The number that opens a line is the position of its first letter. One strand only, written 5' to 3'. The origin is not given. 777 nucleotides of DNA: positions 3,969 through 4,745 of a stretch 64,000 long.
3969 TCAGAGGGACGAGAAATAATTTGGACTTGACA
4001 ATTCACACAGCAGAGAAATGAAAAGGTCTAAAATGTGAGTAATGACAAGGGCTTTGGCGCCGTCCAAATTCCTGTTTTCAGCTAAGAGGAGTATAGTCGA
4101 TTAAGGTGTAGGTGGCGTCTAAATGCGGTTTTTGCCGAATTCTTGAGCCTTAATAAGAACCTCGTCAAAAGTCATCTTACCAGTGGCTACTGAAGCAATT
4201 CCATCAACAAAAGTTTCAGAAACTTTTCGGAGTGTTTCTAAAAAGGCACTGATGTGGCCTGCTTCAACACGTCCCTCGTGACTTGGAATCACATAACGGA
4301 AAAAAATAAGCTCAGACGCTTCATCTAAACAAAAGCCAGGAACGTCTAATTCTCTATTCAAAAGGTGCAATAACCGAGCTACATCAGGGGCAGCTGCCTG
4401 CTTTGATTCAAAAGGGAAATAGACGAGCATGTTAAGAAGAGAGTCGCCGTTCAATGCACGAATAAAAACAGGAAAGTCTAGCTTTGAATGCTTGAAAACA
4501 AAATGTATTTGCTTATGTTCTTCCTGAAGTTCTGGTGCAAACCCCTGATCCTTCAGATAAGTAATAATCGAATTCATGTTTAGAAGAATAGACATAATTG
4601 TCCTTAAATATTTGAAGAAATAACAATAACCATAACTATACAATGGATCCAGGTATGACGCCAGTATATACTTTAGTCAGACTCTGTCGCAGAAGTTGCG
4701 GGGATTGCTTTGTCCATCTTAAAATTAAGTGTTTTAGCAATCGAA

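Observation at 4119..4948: csrA followed by a T3S-chaperone/YbjN-like gene instead of fliW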

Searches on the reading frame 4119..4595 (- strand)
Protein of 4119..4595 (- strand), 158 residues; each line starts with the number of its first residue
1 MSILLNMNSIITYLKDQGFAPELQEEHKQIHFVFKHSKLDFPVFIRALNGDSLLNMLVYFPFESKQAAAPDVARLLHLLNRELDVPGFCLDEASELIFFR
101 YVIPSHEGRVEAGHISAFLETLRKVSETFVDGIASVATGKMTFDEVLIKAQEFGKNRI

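Call 3: search_protein_families(library=pfam, proteins=[window:4119-4595:-], max_evalue=1)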
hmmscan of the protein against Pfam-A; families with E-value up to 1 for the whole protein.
window:4119-4595:- (158 aa): 2 families
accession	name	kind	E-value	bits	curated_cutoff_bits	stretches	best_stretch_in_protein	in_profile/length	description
PF10722.14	YbjN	-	7.4e-12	46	22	1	10-133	5-124/126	Putative bacterial sensory transduction regulator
PF18903.5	DUF5659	-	0.00068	19.9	23.6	1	9-38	10-41/75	Domain of unknown function (DUF5659)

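Call 4: search_protein_families(library=ncbifam, proteins=[window:4119-4595:-], max_evalue=1)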
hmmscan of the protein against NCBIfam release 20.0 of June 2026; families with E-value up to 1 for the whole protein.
window:4119-4595:- (158 aa): 0 families

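Call 8: find_homologous_proteins(query=window:4119-4595:-)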
Query window:4119-4595:- (158 aa): 5 proteins with E <= 0.001 among 30 candidates.
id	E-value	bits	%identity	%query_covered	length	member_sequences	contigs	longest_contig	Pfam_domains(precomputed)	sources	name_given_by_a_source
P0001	5.3e-98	343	100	100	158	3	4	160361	PF10722.15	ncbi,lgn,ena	-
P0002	2.2e-86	305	91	100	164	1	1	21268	PF10722.15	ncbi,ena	-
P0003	2.2e-83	296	89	100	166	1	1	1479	PF10722.15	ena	-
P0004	6.9e-70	252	78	99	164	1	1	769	PF10722.15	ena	-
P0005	1.5e-24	105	34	93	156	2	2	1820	PF10722.15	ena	-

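Call 10: find_encoding_contigs(protein=P0001, flank=6000, max_places=6)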
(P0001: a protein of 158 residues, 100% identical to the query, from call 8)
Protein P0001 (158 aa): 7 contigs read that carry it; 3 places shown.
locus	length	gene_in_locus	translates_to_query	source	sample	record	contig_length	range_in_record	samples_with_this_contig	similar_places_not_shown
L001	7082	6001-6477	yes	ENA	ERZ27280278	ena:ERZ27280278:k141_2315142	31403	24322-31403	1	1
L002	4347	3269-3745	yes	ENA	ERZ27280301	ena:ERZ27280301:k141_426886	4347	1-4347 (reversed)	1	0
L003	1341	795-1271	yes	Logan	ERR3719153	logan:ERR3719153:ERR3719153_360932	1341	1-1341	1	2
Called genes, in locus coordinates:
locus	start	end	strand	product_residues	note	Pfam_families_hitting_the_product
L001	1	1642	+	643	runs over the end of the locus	PF00664:ABC_membrane, PF00005:ABC_tran, PF02463:SMC_N (weak)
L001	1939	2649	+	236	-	PF06508:QueC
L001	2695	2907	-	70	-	-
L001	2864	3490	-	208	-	PF01048:PNP_UDP_1 (faint)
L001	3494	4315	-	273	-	PF02621:VitK2_biosynth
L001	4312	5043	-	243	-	PF00929:RNase_T, PF13482:RNase_H_2, PF12843:QSregVF_b (weak)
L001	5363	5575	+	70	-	-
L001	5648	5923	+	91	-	PF02599:CsrA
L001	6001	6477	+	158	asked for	PF10722:YbjN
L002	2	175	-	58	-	?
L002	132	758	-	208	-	PF01048:PNP_UDP_1 (faint)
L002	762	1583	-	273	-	PF02621:VitK2_biosynth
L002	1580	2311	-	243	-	PF00929:RNase_T, PF13482:RNase_H_2, PF12843:QSregVF_b (weak)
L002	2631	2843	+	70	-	-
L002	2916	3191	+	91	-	PF02599:CsrA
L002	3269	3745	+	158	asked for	PF10722:YbjN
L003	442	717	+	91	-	PF02599:CsrA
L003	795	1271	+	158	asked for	PF10722:YbjN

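Call 11: list_cluster_members(proteins=[P0001, P0002, P0005, P0006, P0007, P0016, P0024, P0030])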
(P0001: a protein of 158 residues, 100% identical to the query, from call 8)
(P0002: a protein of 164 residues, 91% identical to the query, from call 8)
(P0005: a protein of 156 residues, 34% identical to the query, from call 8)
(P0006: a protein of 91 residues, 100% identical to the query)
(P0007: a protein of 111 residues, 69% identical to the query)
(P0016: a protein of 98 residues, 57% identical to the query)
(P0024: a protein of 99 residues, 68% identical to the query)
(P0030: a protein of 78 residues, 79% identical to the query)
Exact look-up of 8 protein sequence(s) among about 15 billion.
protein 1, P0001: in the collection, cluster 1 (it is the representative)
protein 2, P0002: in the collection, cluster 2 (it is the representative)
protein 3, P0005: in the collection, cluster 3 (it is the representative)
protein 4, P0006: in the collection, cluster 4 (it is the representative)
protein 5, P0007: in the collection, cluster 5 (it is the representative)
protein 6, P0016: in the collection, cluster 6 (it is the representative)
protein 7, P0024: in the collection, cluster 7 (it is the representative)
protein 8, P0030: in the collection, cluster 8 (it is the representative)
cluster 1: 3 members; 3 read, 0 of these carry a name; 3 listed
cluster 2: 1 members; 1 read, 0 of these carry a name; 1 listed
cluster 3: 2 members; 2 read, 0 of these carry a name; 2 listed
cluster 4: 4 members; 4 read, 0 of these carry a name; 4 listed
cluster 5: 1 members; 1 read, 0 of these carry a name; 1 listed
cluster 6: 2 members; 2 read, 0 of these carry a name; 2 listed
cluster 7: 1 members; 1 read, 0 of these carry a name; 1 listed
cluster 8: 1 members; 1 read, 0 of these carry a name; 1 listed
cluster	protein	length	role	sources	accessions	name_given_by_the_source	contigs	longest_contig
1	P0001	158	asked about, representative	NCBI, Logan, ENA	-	-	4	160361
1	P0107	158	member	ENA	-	-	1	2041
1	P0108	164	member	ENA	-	-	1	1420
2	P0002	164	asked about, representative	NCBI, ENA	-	-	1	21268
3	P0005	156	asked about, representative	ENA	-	-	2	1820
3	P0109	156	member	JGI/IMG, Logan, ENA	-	-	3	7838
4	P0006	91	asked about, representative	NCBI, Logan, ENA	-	-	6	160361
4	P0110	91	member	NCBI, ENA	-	-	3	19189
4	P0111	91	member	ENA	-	-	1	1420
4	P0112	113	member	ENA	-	-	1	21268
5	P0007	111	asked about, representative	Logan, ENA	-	-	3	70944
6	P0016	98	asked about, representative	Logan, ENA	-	-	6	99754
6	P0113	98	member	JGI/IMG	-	-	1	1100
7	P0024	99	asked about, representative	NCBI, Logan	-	-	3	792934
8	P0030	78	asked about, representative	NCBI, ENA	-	-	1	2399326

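Call 15: find_homologous_proteins(query=A1, max_evalue=0.01)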
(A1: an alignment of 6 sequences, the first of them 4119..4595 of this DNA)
Query A1 (6 sequences) (158 aa, profile of the alignment): 665 proteins with E <= 0.01 among 8000 candidates; the best 120 are listed.
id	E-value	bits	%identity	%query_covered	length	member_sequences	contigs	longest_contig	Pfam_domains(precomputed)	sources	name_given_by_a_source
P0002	1.1e-83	297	91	100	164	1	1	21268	PF10722.15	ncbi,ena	-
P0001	4.2e-83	295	100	100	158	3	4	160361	PF10722.15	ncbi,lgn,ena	-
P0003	1.7e-81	290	89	100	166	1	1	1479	PF10722.15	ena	-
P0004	7.1e-80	284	78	99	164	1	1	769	PF10722.15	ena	-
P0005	8.3e-77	274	34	93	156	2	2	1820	PF10722.15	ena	-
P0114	2.5e-67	244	33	93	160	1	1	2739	PF10722.15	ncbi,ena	-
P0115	3.9e-65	237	32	92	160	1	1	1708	PF10722.15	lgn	-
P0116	1.1e-64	235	35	87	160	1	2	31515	PF10722.15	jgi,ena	-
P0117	1.9e-62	228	34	93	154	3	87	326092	PF10722.15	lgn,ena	-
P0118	3.2e-57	211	35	93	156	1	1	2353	PF10722.15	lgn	-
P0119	2.6e-56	208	35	93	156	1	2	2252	PF10722.15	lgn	-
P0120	5.3e-56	207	35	93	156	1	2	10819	PF10722.15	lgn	-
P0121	7.1e-56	206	35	93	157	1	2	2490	PF10722.15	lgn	-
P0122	2.0e-55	205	40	93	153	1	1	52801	PF10722.15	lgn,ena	-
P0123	2.3e-55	205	37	92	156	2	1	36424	PF10722.15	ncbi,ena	-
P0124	4.7e-55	204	36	97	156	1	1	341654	PF10722.15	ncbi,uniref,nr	ncbi:YbjN domain-containing protein [Candidatus Protochlamydia phocaeensis]|uniref:YbjN domain-conta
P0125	7.0e-55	203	40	96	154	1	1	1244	PF10722.15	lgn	-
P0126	1.0e-54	203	36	94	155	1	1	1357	PF10722.15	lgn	-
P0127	1.1e-54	203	33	93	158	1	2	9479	PF10722.15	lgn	-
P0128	2.6e-54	201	37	98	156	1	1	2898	PF10722.15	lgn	-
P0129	2.8e-54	201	34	97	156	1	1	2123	PF10722.15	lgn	-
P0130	1.2e-53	199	37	98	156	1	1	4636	PF10722.15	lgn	-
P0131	1.7e-53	199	33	95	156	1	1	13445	PF10722.15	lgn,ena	-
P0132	2.6e-53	198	36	98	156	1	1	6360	PF10722.15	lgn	-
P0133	2.9e-53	198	36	95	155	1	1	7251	PF10722.15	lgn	-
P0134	3.1e-53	198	35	97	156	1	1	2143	PF10722.15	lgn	-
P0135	3.5e-53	198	35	97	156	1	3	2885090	PF10722.15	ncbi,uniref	ncbi:conserved hypothetical protein [Candidatus Protochlamydia naegleriophila]|uniref:Type III secre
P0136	4.4e-53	197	37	95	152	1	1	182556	PF10722.15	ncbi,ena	-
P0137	4.9e-53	197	35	95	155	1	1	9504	PF10722.15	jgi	jgi:hypothetical protein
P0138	4.9e-53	197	34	97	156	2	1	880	PF10722.15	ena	-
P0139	5.0e-53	197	33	97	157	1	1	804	PF10722.15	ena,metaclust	metaclust:\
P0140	5.5e-53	197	44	95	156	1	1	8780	PF10722.15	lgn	-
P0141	5.9e-53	197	43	95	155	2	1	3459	PF10722.15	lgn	-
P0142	1.2e-52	196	38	92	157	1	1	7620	PF10722.15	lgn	-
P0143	1.7e-52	195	37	97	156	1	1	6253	PF10722.15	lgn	-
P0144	1.8e-52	195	37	98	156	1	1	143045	PF10722.15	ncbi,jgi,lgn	-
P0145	1.8e-52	195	39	98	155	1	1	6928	PF10722.15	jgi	jgi:hypothetical protein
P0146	2.0e-52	195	41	94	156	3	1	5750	PF10722.15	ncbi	-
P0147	2.0e-52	195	34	94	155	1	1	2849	PF10722.15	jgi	jgi:hypothetical protein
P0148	2.6e-52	195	36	94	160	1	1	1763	PF10722.15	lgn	-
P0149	2.7e-52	195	35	95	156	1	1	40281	PF10722.15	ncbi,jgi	jgi:hypothetical protein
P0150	2.9e-52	195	32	96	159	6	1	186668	PF10722.15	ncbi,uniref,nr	ncbi:Uncharacterized protein PRO82_001844 [Candidatus Protochlamydia amoebophila]|uniref:YbjN domain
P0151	3.1e-52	195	42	100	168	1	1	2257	PF10722.15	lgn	-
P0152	5.8e-52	194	36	95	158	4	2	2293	PF10722.15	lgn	-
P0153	8.7e-52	193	34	95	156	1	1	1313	PF10722.15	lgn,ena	-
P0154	1.0e-51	193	37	89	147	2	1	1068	PF10722.15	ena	-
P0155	1.4e-51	192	39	95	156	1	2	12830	PF10722.15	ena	-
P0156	1.5e-51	192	43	98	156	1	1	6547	PF10722.15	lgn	-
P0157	1.6e-51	192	36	98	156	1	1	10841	PF10722.15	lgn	-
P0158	1.8e-51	192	31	95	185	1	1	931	PF10722.15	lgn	-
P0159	1.9e-51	192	32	97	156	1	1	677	PF10722.15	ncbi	-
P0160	2.2e-51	192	43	98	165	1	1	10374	PF10722.15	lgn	-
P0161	2.2e-51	192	36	92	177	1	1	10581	PF10722.15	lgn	-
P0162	2.3e-51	192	35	97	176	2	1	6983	PF10722.15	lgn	-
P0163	2.6e-51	192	35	87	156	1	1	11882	PF10722.15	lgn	-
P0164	3.1e-51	191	38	99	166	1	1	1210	PF10722.15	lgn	-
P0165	3.2e-51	191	36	96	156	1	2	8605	PF10722.15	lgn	-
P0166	3.3e-51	191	39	97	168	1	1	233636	PF10722.15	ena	-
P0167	3.6e-51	191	39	95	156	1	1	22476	PF10722.15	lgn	-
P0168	4.3e-51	191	33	95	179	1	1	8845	PF10722.15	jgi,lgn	-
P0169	4.3e-51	191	35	92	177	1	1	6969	PF10722.15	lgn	-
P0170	4.3e-51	191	36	97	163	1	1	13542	PF10722.15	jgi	jgi:hypothetical protein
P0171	4.5e-51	191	33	94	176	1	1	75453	PF10722.15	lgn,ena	-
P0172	4.6e-51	191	32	98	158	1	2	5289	PF10722.15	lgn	-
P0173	4.6e-51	191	33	94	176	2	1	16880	PF10722.15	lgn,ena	-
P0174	4.7e-51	191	34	97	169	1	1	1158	PF10722.15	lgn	-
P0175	5.1e-51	191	31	97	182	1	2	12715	PF10722.15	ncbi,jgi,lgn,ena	jgi:hypothetical protein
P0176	6.0e-51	190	41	97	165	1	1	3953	PF10722.15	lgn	-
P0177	7.5e-51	190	32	95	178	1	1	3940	PF10722.15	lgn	-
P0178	7.5e-51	190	34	98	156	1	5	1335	PF10722.15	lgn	-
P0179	8.0e-51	190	32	96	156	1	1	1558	PF10722.15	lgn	-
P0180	8.0e-51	190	34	98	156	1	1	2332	PF10722.15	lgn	-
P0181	8.7e-51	190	38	95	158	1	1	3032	PF10722.15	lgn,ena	-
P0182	8.7e-51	190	42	94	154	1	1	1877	PF10722.15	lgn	-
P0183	9.0e-51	190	41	97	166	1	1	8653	PF10722.15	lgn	-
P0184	9.1e-51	190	34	97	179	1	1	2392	PF10722.15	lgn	-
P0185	1.0e-50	190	37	97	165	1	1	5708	PF10722.15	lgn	-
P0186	1.1e-50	190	34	94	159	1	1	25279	PF10722.15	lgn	-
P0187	1.2e-50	189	39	85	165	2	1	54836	PF10722.15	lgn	-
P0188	1.3e-50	189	35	93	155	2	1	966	PF10722.15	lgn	-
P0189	1.5e-50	189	33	95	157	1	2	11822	PF10722.15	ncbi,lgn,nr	ncbi:MAG: YbjN domain-containing protein [Parachlamydiaceae bacterium]|nr:YbjN domain-containing pro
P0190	1.7e-50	189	42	97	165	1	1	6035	PF10722.15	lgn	-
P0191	1.8e-50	189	33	97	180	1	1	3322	PF10722.15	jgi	jgi:hypothetical protein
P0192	1.9e-50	189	46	91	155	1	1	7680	PF10722.15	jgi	jgi:hypothetical protein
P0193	1.9e-50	189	33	94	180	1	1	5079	PF10722.15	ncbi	-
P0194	1.9e-50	189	34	89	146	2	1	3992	PF10722.15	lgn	-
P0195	1.9e-50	189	31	95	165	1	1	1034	PF10722.15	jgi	jgi:hypothetical protein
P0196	2.1e-50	189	32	97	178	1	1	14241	PF10722.15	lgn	-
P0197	2.1e-50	189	34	96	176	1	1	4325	PF10722.15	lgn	-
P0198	2.3e-50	189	42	98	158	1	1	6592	PF10722.15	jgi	jgi:hypothetical protein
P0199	2.4e-50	188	33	97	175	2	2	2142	PF10722.15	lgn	-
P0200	2.6e-50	188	32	94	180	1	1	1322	PF10722.15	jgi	jgi:hypothetical protein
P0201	2.9e-50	188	37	97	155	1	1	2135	PF10722.15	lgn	-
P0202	3.0e-50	188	29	94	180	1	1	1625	PF10722.15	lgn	-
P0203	3.1e-50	188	34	96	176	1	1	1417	PF10722.15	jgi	jgi:hypothetical protein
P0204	3.5e-50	188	31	96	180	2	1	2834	PF10722.15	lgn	-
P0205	3.8e-50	188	33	95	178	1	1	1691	PF10722.15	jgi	jgi:hypothetical protein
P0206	4.3e-50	188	31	97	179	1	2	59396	PF10722.15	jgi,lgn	jgi:hypothetical protein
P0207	4.8e-50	187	41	97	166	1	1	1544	PF10722.15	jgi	jgi:hypothetical protein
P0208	4.8e-50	187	32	95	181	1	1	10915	PF10722.15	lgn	-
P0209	4.8e-50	187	32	94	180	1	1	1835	PF10722.15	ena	-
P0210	5.8e-50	187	30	97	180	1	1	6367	PF10722.15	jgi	jgi:hypothetical protein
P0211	5.9e-50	187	36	94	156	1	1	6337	PF10722.15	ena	-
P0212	6.0e-50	187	32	97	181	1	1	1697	PF10722.15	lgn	-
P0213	6.7e-50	187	37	83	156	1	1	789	PF10722.15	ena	-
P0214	6.8e-50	187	33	96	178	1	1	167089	PF10722.15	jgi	jgi:hypothetical protein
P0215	7.1e-50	187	42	91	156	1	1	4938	PF10722.15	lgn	-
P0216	7.7e-50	187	31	92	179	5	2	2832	PF10722.15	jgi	jgi:hypothetical protein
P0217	7.8e-50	187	35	94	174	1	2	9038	PF10722.15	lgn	-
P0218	8.6e-50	187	40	98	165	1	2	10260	PF10722.15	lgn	-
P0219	1.1e-49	186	45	91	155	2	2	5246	PF10722.15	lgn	-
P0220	1.1e-49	186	34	97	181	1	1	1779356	PF10722.15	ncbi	-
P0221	1.1e-49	186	31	94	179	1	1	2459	PF10722.15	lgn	-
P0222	1.2e-49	186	33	96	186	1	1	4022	PF10722.15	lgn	-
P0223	1.2e-49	186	39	94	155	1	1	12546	PF10722.15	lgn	-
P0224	1.2e-49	186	33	96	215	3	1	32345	PF10722.15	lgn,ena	-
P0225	1.2e-49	186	41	95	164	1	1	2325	PF10722.15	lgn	-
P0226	1.2e-49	186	36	96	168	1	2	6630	PF10722.15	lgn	-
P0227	1.3e-49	186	34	98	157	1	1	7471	PF10722.15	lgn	-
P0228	1.4e-49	186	33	92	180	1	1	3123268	PF10722.15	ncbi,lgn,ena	-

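Call 16: search_solved_structures(query=A1, max_evalue=10, show_alignments=2)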
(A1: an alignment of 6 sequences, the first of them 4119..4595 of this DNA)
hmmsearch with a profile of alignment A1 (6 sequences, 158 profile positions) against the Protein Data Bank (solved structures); distinct sequences matched with E-value up to 10: 0.

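Call 17: find_encoding_contigs(protein=P0135, flank=5000, max_places=2)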
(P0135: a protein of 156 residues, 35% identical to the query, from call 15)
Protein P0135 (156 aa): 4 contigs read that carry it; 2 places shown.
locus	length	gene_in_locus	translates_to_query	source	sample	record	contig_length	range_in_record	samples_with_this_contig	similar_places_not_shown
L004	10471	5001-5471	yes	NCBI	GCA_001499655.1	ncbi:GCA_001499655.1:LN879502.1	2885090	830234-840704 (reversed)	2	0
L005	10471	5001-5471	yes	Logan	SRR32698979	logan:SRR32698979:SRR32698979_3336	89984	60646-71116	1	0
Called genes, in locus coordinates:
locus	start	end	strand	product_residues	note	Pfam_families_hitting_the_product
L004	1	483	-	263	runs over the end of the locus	PF00293:NUDIX, PF02152:FolB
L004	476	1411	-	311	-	PF05116:S6PP (faint), PF08282:Hydrolase_3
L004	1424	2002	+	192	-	PF04347:FliO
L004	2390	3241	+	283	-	-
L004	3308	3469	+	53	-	-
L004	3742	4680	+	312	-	-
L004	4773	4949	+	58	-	-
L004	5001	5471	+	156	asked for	PF10722:YbjN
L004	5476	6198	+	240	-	PF00929:RNase_T, PF12843:QSregVF_b (weak)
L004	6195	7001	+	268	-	PF01370:Epimerase, PF03807:F420_oxidored (faint)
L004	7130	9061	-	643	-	PF00664:ABC_membrane, PF00005:ABC_tran, PF02463:SMC_N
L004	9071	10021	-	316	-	PF03255:ACCA, PF01039:Carboxyl_trans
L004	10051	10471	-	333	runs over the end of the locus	PF03734:YkuD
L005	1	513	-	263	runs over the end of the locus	PF00293:NUDIX, PF02152:FolB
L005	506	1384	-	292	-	PF05116:S6PP (faint), PF08282:Hydrolase_3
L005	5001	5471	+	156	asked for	PF10722:YbjN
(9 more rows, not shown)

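Call 18: find_encoding_contigs(protein=P0150, flank=5000, max_places=2)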
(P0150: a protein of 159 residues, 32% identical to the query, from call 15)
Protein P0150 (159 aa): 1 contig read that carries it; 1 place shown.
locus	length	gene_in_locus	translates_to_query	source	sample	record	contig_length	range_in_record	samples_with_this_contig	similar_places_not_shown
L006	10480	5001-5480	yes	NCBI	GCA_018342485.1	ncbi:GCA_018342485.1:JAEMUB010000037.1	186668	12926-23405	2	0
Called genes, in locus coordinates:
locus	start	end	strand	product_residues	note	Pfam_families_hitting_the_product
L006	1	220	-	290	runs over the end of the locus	-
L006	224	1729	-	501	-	-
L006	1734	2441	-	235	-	PF00106:adh_short, PF08659:KR (weak), PF13561:adh_short_C2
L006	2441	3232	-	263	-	PF00293:NUDIX, PF02152:FolB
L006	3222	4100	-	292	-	PF05116:S6PP (faint), PF08282:Hydrolase_3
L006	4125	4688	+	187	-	PF04347:FliO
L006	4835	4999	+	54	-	-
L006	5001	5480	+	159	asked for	PF10722:YbjN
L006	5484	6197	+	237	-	PF00929:RNase_T, PF13482:RNase_H_2 (weak), PF12843:QSregVF_b (weak)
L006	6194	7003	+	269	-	PF01370:Epimerase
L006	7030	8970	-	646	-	PF00664:ABC_membrane, PF00005:ABC_tran, PF13401:AAA_22 (faint), PF02463:SMC_N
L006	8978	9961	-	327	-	PF03255:ACCA, PF01039:Carboxyl_trans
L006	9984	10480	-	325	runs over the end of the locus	PF03734:YkuD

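Call 22: search_protein_representatives(alignment_id=A1)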
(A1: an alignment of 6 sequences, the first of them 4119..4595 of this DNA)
Query: 6 sequences, 158 profile positions. Proteins with E-value up to 0.001 (for the whole library): 544; up to 1e-10: 222; up to 1e-30: 88. The best 150 are listed.
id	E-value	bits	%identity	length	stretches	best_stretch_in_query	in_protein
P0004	2.3e-80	284.4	-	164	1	1-157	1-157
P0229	5.0e-47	176.0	-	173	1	8-154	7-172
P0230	1.8e-46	174.2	-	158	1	4-154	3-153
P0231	5.6e-46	172.6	-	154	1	3-151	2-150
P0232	6.7e-46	172.3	-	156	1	3-156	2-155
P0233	6.1e-44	166.0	-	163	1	3-156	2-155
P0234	7.8e-44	165.6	-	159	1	5-155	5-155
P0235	7.9e-44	165.6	-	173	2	65-154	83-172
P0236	8.8e-44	165.5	-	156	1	3-152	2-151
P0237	8.8e-44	165.5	-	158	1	3-157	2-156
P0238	1.8e-43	164.4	-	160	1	4-157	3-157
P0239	2.7e-43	163.9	-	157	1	3-155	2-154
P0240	4.6e-43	163.1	-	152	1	1-153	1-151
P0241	1.7e-42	161.2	-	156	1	3-157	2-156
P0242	3.4e-42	160.3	-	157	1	4-156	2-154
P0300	3.6e-32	127.7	-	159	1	4-151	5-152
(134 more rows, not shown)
